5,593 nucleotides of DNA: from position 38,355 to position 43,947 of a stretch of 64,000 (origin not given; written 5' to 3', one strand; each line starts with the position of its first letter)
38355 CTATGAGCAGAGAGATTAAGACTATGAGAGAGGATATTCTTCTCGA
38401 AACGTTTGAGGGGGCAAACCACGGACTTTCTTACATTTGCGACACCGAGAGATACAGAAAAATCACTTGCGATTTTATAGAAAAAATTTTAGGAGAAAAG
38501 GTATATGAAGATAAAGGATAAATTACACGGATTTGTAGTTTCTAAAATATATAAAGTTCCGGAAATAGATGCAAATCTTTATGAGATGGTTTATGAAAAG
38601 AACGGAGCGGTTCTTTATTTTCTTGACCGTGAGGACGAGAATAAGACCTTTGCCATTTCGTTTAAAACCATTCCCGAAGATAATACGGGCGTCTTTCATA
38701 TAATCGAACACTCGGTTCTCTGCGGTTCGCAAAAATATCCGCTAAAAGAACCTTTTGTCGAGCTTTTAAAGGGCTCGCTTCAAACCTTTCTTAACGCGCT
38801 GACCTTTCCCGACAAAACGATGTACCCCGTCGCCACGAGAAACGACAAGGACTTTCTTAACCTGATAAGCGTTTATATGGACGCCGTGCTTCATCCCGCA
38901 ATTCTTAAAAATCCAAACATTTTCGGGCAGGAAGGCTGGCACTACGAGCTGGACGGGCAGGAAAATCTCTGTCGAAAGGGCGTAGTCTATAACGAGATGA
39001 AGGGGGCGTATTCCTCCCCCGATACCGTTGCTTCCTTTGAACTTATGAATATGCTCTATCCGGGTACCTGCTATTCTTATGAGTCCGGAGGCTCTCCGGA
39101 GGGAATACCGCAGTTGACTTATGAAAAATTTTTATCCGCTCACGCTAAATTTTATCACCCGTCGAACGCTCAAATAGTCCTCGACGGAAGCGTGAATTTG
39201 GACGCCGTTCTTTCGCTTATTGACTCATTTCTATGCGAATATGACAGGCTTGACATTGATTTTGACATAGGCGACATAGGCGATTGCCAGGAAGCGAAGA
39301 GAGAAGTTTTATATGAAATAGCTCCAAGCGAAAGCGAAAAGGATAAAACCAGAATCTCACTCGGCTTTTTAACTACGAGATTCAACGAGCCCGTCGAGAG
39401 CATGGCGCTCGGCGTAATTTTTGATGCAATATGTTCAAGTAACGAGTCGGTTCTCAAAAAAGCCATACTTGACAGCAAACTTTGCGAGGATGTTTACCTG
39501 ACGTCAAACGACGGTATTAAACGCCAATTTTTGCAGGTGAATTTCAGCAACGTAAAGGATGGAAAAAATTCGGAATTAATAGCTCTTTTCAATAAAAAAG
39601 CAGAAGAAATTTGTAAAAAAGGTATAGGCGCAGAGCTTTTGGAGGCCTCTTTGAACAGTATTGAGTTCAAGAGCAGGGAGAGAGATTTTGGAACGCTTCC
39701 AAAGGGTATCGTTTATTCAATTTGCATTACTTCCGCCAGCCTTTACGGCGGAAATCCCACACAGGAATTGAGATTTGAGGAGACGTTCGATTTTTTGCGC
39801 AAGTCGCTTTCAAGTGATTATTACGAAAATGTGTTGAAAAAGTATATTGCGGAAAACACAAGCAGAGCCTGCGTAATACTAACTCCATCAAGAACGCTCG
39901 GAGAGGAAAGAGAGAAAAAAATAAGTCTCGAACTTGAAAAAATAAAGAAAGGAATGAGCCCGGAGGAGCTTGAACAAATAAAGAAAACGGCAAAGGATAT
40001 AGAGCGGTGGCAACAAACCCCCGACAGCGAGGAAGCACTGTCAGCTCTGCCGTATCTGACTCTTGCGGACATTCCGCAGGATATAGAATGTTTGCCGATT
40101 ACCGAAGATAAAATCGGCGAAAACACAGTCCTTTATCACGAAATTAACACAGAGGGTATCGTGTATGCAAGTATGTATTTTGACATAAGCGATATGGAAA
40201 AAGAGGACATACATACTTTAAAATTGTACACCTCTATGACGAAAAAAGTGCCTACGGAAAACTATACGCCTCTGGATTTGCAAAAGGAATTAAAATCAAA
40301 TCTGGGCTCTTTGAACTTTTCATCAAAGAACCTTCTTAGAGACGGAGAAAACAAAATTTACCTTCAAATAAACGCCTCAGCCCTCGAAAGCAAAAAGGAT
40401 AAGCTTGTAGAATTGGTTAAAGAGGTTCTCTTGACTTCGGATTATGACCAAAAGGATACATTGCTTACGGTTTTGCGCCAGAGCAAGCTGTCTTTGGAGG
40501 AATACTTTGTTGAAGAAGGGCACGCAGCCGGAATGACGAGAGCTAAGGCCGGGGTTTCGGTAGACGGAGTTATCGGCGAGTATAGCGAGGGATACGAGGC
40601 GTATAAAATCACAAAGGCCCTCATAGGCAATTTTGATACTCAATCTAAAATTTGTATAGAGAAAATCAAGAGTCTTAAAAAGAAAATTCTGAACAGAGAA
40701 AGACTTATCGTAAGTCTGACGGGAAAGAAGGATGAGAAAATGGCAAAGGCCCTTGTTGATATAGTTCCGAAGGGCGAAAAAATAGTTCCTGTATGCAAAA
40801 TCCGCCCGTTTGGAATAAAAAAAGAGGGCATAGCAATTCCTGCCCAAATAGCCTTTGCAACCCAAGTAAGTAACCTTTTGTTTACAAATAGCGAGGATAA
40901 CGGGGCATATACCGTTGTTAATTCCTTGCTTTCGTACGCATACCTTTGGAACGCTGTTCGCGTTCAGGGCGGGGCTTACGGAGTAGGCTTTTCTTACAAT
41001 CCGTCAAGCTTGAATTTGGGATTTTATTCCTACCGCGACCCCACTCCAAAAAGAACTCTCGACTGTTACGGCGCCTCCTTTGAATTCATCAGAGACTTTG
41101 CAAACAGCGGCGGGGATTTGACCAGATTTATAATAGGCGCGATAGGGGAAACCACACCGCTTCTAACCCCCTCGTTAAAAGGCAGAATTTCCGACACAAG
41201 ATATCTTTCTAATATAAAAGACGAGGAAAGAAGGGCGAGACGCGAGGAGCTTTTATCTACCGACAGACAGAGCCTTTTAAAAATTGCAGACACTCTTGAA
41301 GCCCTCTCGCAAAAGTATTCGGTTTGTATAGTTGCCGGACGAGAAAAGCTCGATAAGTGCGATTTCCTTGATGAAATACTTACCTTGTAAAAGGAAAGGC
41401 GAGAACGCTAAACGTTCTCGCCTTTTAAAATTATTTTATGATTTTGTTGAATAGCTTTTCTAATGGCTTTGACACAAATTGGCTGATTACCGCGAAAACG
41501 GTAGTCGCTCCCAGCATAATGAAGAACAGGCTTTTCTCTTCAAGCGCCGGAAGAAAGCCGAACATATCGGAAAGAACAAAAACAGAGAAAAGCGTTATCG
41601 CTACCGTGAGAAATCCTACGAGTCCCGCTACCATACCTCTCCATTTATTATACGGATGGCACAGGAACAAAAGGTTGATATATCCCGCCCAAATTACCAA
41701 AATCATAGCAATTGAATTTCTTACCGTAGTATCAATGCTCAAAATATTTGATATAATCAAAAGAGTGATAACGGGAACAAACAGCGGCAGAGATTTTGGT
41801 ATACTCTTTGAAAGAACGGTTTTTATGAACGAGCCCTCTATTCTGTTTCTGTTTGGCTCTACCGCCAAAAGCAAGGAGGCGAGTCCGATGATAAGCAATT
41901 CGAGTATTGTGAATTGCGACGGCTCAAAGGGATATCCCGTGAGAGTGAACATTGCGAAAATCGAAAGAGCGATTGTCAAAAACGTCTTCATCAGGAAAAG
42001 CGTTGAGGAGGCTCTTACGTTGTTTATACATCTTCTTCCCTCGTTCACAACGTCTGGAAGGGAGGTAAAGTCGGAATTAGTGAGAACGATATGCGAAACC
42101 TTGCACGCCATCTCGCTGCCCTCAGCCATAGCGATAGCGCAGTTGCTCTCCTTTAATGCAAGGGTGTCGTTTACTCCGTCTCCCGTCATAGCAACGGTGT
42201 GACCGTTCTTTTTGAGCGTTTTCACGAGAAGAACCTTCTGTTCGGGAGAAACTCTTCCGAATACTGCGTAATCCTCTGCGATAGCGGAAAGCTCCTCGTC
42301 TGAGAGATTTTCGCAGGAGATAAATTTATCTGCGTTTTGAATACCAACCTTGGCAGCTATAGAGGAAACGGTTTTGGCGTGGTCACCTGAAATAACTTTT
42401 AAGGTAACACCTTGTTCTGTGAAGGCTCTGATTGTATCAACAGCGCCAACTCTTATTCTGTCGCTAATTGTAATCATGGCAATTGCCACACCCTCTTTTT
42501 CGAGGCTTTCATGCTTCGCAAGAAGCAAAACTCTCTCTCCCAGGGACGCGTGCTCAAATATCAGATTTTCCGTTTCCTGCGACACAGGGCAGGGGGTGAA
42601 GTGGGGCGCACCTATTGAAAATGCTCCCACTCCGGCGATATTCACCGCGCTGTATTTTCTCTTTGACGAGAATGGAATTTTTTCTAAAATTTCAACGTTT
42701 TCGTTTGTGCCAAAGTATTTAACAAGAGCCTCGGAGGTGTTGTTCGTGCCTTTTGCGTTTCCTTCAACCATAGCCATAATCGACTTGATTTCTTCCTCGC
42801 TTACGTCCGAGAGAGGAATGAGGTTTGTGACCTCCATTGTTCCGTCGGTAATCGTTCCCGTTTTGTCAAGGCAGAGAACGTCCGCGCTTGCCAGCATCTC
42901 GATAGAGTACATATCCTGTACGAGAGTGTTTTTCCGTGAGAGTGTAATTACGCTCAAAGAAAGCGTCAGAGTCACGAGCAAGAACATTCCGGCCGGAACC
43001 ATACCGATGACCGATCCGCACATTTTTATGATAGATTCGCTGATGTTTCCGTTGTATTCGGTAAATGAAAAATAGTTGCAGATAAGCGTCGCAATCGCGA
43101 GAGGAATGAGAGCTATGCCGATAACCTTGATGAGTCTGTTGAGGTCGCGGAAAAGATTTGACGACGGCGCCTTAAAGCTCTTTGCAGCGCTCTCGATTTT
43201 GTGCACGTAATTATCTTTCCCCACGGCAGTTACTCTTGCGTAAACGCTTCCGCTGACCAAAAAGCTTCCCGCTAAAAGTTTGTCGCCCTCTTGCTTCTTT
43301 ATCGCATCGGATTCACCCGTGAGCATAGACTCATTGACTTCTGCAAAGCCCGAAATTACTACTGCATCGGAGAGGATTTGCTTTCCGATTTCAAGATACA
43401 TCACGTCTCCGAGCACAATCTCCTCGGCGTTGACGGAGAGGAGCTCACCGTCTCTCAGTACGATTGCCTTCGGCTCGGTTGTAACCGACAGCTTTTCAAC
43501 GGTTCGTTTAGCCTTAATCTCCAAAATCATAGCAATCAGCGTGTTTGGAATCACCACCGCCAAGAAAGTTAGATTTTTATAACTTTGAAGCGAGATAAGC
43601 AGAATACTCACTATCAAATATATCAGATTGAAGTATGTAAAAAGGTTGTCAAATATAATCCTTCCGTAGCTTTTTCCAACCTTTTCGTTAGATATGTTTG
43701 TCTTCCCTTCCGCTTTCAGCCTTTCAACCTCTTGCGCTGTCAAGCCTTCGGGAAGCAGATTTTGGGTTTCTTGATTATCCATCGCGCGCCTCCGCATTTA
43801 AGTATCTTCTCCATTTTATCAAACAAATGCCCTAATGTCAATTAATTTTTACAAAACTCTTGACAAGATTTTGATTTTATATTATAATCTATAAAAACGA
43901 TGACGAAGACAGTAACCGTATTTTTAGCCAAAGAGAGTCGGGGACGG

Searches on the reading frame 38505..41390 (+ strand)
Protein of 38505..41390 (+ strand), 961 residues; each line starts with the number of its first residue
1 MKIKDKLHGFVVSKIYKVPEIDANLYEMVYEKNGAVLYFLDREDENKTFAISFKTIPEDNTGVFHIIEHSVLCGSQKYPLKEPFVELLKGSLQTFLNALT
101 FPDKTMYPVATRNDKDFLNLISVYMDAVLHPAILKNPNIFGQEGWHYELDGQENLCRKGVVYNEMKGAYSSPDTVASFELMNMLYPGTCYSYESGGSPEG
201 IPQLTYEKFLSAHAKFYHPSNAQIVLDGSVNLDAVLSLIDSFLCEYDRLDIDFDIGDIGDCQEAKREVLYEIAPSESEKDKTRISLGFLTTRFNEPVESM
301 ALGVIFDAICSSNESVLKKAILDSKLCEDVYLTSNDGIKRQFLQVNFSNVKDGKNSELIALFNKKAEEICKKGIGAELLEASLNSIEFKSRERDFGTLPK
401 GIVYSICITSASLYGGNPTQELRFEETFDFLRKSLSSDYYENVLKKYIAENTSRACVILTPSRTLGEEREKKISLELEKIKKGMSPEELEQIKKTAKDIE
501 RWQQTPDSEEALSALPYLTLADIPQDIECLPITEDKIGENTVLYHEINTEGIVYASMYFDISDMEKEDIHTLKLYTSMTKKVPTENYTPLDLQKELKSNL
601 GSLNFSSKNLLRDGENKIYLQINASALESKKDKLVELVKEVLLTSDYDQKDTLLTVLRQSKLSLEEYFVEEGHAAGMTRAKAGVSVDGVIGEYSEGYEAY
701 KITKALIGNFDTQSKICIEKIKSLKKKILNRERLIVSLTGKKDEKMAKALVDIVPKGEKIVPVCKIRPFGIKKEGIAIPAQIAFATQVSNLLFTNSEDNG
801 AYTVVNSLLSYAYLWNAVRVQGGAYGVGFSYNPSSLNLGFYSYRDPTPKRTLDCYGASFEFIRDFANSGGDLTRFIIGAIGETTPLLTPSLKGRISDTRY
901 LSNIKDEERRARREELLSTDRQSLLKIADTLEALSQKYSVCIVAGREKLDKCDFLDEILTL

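Call 79: search_protein_families(library=pfam, proteins=[window:38505-41390:+], max_evalue=0.00001)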
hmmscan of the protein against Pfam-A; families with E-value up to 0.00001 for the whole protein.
window:38505-41390:+ (961 aa): 3 families
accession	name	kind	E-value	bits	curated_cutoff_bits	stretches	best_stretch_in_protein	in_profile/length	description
PF08367.16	M16C_assoc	-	9.7e-53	179.3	25.3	1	459-706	1-252/252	Peptidase M16C associated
PF22516.1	PreP_C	-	6e-34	117.6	27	1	773-945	1-172/173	PreP C-terminal domain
PF05193.26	Peptidase_M16_C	-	8e-26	91.5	23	1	204-384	2-179/181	Peptidase M16 inactive domain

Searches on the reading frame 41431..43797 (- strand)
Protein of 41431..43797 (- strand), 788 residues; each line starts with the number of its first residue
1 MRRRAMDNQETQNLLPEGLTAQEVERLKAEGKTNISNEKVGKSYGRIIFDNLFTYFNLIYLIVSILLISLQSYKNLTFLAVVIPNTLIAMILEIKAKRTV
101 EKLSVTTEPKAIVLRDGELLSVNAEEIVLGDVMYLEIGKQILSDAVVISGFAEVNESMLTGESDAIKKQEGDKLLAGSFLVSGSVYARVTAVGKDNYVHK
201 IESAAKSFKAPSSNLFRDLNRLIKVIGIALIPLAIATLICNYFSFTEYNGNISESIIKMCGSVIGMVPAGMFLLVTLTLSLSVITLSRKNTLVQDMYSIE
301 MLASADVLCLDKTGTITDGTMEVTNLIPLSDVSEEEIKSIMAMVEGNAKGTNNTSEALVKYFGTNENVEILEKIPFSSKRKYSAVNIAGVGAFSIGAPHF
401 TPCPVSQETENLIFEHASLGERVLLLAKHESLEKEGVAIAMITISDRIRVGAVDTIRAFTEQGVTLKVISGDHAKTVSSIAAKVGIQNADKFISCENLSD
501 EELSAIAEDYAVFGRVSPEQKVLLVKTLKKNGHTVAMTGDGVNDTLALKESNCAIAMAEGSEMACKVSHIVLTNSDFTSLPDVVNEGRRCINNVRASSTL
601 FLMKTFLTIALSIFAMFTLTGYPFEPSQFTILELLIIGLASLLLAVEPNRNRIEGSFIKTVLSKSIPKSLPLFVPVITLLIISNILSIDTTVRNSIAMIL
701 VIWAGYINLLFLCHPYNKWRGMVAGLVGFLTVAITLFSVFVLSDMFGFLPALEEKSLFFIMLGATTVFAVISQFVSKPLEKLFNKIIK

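Call 79: search_protein_families(library=pfam, proteins=[window:41431-43797:-], max_evalue=0.00001)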
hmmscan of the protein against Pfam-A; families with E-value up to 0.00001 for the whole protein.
window:41431-43797:- (788 aa): 2 families
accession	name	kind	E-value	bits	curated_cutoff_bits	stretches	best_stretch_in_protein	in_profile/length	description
PF00122.25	E1-E2_ATPase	-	9.8e-40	136.4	28.1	1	107-289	3-181/181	E1-E2 ATPase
PF00702.32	Hydrolase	-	1.5e-18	68.3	26.4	1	306-550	2-189/191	haloacid dehalogenase-like hydrolase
